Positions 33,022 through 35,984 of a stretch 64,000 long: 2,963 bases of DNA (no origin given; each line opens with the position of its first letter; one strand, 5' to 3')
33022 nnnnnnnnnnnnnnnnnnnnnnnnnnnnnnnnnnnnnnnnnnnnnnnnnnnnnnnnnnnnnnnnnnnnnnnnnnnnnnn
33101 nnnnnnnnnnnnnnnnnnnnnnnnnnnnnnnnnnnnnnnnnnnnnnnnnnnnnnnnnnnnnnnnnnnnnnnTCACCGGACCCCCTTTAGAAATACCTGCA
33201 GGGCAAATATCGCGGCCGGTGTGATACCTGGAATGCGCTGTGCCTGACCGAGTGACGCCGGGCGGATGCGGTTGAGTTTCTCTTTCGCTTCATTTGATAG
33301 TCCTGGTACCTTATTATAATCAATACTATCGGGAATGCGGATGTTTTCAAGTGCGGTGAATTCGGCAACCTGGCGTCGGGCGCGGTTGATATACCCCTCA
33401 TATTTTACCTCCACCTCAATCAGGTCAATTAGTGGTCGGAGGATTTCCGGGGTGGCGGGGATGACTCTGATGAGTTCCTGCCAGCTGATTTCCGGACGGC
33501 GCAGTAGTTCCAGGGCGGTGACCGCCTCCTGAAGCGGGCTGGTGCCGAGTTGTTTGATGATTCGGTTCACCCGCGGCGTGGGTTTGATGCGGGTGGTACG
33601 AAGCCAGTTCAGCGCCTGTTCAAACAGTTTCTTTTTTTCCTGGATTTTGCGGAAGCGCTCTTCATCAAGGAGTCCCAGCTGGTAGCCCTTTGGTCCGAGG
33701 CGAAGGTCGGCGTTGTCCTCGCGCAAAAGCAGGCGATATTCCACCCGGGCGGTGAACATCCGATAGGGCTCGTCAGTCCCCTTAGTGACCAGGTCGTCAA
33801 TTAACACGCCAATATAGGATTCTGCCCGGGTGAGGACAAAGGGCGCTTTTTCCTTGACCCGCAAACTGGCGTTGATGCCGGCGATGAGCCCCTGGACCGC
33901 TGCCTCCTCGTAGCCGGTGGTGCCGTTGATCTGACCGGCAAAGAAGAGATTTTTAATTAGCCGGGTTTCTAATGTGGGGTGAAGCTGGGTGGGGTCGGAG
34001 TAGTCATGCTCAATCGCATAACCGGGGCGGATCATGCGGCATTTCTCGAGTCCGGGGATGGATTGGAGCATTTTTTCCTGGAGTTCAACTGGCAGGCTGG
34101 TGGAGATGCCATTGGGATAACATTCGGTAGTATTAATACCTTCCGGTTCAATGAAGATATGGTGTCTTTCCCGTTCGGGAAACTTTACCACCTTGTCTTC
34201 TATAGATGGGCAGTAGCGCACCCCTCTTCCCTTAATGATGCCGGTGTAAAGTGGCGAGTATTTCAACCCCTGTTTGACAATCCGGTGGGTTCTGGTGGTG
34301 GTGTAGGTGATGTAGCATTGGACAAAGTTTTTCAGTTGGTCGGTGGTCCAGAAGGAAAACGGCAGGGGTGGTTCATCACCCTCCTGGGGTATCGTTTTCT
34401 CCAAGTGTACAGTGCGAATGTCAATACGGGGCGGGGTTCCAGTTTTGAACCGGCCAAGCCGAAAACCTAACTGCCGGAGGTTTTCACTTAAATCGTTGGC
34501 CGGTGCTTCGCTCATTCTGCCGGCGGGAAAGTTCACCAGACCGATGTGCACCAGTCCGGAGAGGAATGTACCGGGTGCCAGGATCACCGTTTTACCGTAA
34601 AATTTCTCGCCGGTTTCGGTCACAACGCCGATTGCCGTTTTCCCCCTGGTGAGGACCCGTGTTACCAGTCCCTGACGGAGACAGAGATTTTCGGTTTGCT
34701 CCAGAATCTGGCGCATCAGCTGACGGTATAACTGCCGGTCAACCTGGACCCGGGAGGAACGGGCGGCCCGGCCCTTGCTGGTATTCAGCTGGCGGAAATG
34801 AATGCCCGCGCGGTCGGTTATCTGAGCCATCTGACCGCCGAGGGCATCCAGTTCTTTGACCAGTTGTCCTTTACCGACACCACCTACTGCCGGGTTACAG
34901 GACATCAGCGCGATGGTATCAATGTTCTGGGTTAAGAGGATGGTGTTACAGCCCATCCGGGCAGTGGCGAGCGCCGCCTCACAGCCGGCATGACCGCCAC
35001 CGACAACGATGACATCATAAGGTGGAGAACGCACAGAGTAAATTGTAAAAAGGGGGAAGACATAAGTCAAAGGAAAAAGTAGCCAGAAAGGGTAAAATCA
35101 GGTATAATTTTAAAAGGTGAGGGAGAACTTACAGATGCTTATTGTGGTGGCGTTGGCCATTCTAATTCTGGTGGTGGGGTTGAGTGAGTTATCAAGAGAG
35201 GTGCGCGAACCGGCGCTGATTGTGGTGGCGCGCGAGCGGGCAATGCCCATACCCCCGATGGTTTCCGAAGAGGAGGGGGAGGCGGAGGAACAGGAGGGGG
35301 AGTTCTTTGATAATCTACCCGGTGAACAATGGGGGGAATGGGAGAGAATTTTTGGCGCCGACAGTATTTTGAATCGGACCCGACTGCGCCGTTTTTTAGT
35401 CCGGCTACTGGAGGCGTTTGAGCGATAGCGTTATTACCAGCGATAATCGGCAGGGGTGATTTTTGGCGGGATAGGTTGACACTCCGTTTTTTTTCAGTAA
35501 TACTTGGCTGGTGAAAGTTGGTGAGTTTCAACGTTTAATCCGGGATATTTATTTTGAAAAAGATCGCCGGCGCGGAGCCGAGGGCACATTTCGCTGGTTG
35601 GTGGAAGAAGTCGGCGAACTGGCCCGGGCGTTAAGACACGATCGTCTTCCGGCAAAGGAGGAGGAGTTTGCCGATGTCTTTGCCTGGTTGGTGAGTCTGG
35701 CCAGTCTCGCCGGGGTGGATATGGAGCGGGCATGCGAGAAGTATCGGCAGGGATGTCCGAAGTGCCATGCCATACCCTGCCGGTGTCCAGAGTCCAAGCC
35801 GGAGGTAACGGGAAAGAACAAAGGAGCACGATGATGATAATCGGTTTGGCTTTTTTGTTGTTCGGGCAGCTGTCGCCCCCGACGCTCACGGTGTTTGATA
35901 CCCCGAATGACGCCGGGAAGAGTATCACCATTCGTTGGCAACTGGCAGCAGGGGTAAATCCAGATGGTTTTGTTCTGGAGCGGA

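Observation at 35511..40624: Uncharacterised envelope operon built from two paralogous gene pairs plus an outer-membrane beta-barrel, led by a MazG-like gene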

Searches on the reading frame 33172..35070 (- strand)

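Call 51: search_protein_families(library=pfam, proteins=[window:33172-35070:-], max_evalue=0.00001)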
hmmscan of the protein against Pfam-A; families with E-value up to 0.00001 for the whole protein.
window:33172-35070:- (632 aa): 4 families
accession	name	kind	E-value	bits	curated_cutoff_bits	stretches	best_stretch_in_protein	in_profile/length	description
PF01134.28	GIDA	-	9e-161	535.7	22.1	1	19-408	1-390/391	Glucose inhibited division protein A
PF13932.14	SAM_GIDA_C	-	3.2e-26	91.4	27.1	1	570-624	2-56/57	tRNA modifying enzyme MnmG/GidA C-terminal helical bundle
PF21680.2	GIDA_C_1st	-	2.1e-23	83.3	24.7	1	470-564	1-95/96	tRNA modifying enzyme MnmG/GidA C-terminal helical domain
PF12831.13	FAD_oxidored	-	7.3e-11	42.4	27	1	19-189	1-165/416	FAD dependent oxidoreductase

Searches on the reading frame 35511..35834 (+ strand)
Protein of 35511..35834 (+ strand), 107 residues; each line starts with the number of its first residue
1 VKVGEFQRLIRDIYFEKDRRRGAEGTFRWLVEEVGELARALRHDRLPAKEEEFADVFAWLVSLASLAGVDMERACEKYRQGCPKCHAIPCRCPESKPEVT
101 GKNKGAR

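Call 3: search_protein_families(library=pfam, proteins=[window:35511-35834:+], max_evalue=1)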
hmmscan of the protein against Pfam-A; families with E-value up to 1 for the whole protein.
window:35511-35834:+ (107 aa): 4 families
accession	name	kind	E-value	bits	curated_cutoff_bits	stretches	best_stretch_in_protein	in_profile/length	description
PF03819.22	MazG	-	1.4e-10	41.8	22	1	24-85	4-73/74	MazG nucleotide pyrophosphohydrolase domain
PF01503.22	PRA-PH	-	0.0044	17.8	21.3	1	26-77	30-81/86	Phosphoribosyl-ATP pyrophosphohydrolase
PF08518.16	GIT_SHD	-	0.0079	16.2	21.1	1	4-20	11-27/29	Spa2 homology domain (SHD) of GIT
PF12643.12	MazG-like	-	0.086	13.5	27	1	30-77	15-62/85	MazG-like family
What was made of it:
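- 35511..35834 (+): MazG-like all-alpha NTP pyrophosphohydrolase, 107 aa, with a conserved C-terminal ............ tail. Its stop overlaps the A start (ATGA). PF03819 E 1.4e-10 (call 3).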

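Call 4: search_protein_families(library=ncbifam, proteins=[window:35511-35834:+], max_evalue=1)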
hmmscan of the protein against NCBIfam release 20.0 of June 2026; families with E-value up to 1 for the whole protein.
window:35511-35834:+ (107 aa): 4 families
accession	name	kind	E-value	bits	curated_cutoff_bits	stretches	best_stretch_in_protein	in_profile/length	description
NF007113.1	PRK09562.1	equivalog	0.0065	16.1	208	1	25-77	158-210/251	nucleoside triphosphate pyrophosphohydrolase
NF052436.1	YabN_Meth_PPase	exception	0.063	12.2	525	1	24-77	392-446/486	bifunctional methyltransferase/pyrophosphohydrolase YabN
TIGR02007.1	fdx_isc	equivalog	0.074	13.2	132.1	1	61-101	27-66/110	ISC system 2Fe-2S type ferredoxin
NF011157.0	PRK14562.1-2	equivalog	0.13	12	238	1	41-76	93-128/191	haloacid dehalogenase superfamily protein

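Call 57: search_solved_structures(query=window:35511-35831:+, max_evalue=1)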
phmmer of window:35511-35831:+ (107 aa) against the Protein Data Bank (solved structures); distinct sequences matched with E-value up to 1: 14.
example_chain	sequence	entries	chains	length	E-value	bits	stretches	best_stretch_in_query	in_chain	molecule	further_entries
1vmg_A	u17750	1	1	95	1.8e-21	79.7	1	3-77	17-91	Hypothetical protein SSO3215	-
7ody_A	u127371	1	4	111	0.0044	20.6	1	16-75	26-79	MazG-like pyrophosphohydrolase (MazZ)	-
2q73_A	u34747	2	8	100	0.0054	20.3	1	1-76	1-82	Hypothetical protein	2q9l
2q5z_A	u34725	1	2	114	0.0086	19.6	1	1-76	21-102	Hypothetical protein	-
2gta_A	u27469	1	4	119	0.15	15.6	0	28-77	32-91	Hypothetical protein ypjD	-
2yxh_A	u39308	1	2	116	0.45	14.1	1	22-78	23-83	MazG-related protein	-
2oie_A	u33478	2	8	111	0.64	13.6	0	45-74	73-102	RS21-C6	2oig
5jr9_B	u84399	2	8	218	0.83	13.2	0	38-81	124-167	NEQ131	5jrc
3c90_X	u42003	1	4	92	0.83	13.2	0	25-72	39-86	Phosphoribosyl-ATP pyrophosphatase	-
5jr9_C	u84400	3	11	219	0.84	13.2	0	38-81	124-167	NEQ131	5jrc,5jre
5jr9_A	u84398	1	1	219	0.84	13.2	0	38-81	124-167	NEQ131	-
1y6x_A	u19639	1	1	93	0.84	13.2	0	25-72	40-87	Phosphoribosyl-ATP pyrophosphatase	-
5ie9_A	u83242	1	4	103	0.94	13.1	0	29-74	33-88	Nucleotide pyrophosphohydrolase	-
1i7h_A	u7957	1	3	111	0.96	13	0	62-99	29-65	FERREDOXIN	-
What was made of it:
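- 35511..35834 (+): PDB 1vmg E 1.8e-21 (call 57).
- On MazG NTP pyrophosphohydrolase: 1vmg E 1.8e-21 (call 57).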
